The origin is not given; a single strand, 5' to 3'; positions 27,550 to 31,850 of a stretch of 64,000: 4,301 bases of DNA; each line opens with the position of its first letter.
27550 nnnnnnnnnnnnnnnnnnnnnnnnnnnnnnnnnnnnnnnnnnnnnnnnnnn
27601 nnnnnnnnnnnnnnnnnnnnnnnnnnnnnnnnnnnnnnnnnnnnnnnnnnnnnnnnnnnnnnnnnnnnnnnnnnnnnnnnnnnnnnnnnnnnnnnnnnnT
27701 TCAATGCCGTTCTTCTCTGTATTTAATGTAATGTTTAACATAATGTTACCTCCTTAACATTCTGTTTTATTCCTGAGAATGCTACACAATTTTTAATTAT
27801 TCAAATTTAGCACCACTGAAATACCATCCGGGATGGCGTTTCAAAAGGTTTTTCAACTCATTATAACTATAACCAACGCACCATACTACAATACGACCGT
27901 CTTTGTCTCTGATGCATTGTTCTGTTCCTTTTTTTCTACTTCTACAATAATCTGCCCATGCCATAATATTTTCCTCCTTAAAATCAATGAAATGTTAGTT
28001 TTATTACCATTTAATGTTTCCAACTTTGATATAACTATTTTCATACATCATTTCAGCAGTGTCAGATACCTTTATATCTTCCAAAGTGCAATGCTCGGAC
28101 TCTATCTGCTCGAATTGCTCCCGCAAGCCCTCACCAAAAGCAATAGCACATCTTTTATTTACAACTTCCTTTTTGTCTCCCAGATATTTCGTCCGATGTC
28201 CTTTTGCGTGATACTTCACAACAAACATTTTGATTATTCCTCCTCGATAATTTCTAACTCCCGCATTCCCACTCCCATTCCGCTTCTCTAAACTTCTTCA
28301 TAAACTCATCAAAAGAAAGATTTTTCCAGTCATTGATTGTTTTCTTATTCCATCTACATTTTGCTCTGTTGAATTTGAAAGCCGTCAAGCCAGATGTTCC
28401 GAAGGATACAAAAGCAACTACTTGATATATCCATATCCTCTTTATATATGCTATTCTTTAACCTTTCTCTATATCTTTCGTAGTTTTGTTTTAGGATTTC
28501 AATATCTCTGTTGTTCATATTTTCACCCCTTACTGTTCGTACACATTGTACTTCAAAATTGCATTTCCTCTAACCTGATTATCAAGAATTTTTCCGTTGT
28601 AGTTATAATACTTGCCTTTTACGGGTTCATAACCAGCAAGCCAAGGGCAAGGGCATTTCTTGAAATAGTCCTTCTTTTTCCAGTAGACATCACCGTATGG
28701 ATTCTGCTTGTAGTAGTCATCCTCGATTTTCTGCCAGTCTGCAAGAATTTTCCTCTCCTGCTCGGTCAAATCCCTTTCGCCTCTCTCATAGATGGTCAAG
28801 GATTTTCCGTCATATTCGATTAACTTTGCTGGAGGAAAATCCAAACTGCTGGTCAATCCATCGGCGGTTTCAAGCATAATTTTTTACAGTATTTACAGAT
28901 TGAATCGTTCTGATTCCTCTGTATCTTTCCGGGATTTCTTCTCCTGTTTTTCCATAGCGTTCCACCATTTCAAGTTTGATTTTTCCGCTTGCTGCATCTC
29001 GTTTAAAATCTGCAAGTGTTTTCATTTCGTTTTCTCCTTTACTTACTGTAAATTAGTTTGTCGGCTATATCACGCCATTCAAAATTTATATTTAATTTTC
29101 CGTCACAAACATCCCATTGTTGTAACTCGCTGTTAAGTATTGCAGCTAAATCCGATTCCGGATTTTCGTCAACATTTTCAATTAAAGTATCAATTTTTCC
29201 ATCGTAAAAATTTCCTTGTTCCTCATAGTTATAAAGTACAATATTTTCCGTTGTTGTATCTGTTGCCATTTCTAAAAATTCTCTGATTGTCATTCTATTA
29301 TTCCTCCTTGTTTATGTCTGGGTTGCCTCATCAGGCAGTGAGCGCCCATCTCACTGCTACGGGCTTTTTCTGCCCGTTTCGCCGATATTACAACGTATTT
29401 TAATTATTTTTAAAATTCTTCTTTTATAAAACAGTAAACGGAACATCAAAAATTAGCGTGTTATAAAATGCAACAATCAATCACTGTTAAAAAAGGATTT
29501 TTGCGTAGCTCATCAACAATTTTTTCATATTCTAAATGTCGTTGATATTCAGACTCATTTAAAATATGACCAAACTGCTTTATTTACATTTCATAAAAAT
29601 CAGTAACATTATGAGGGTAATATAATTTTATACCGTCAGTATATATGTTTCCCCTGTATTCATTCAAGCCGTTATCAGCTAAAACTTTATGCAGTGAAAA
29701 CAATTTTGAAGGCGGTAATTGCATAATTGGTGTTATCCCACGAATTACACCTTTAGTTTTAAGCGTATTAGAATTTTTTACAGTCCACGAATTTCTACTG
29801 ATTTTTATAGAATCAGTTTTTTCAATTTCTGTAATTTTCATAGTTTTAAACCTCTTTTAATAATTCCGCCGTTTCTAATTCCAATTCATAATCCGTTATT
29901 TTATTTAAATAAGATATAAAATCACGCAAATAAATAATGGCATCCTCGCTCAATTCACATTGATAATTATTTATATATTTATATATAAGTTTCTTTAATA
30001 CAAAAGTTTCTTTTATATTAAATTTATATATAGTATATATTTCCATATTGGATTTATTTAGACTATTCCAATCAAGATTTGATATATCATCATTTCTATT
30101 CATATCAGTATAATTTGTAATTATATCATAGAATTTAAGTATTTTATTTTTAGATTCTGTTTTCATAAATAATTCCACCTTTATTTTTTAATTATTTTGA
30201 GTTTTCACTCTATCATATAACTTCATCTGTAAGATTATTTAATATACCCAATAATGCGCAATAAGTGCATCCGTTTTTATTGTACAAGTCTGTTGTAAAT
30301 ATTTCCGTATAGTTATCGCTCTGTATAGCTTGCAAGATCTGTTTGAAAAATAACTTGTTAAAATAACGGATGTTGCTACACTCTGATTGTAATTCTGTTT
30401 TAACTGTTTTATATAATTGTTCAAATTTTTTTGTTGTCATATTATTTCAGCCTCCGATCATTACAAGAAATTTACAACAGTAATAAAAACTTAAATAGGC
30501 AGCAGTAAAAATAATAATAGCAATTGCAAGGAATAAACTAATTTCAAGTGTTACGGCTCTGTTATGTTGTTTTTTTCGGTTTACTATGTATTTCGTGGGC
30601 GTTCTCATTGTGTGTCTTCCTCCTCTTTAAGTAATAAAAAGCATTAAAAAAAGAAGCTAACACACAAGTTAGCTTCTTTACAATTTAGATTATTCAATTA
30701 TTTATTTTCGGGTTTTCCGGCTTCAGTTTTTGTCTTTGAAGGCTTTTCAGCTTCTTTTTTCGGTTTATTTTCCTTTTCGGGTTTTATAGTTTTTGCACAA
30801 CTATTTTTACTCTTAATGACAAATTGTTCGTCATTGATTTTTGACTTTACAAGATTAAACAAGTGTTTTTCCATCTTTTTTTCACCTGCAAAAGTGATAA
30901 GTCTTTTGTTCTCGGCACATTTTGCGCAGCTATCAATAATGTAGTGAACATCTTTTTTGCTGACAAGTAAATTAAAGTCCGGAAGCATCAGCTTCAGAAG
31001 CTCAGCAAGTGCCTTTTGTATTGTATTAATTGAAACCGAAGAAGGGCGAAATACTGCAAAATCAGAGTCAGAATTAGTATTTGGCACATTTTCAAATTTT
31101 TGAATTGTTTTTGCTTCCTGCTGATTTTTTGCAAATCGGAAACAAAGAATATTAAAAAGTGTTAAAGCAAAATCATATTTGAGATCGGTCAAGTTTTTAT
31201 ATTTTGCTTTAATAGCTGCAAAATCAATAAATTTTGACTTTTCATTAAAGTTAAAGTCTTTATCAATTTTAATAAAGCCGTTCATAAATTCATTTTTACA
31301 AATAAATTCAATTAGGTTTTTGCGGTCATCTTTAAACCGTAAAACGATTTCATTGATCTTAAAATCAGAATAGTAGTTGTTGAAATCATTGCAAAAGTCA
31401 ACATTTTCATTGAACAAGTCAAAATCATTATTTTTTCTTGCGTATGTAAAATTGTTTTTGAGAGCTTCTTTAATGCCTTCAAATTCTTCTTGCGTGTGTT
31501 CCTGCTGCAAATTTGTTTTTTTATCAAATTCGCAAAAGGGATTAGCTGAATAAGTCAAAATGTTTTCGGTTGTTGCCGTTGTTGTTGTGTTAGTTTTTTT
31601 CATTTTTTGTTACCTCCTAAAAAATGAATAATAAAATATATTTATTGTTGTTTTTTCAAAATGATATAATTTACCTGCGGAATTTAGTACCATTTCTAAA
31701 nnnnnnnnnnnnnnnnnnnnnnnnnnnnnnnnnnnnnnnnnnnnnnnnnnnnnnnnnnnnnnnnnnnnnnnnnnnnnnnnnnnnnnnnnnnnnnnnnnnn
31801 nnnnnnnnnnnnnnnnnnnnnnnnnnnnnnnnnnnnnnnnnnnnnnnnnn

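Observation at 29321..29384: Hammerhead-ribozyme-like core in a GC-rich island between two minus-strand genes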

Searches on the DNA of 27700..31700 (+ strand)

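Call 7: search_dna_similar(query=window:27700-31700:+, collection=phages, mode=distant, max_rows=20)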
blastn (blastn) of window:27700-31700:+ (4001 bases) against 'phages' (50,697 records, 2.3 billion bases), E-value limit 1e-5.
No match.

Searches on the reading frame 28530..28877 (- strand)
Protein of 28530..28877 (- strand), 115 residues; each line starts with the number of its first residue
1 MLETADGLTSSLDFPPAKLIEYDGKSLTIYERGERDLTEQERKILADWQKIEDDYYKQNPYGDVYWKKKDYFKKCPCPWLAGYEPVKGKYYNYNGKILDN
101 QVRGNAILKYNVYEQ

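Call 9: search_protein_families(library=phrogs, proteins=[window:28530-28877:-], max_evalue=0.001)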
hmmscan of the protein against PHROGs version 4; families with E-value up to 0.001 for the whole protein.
window:28530-28877:- (115 aa): 0 families

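Call 10: search_protein_families(library=pfam, proteins=[window:28530-28877:-], max_evalue=0.001)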
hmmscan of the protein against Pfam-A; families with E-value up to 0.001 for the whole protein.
window:28530-28877:- (115 aa): 0 families

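Call 53: search_protein_families(library=ncbifam, proteins=[window:28530-28877:-], max_evalue=0.1)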
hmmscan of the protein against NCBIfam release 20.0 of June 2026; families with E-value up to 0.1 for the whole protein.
window:28530-28877:- (115 aa): 1 family
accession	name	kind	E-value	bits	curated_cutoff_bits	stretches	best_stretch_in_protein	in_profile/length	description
NF047688.1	LIMLP_19325_fam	subfamily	0.061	13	70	0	90-114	21-44/54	LIMLP_19325 family protein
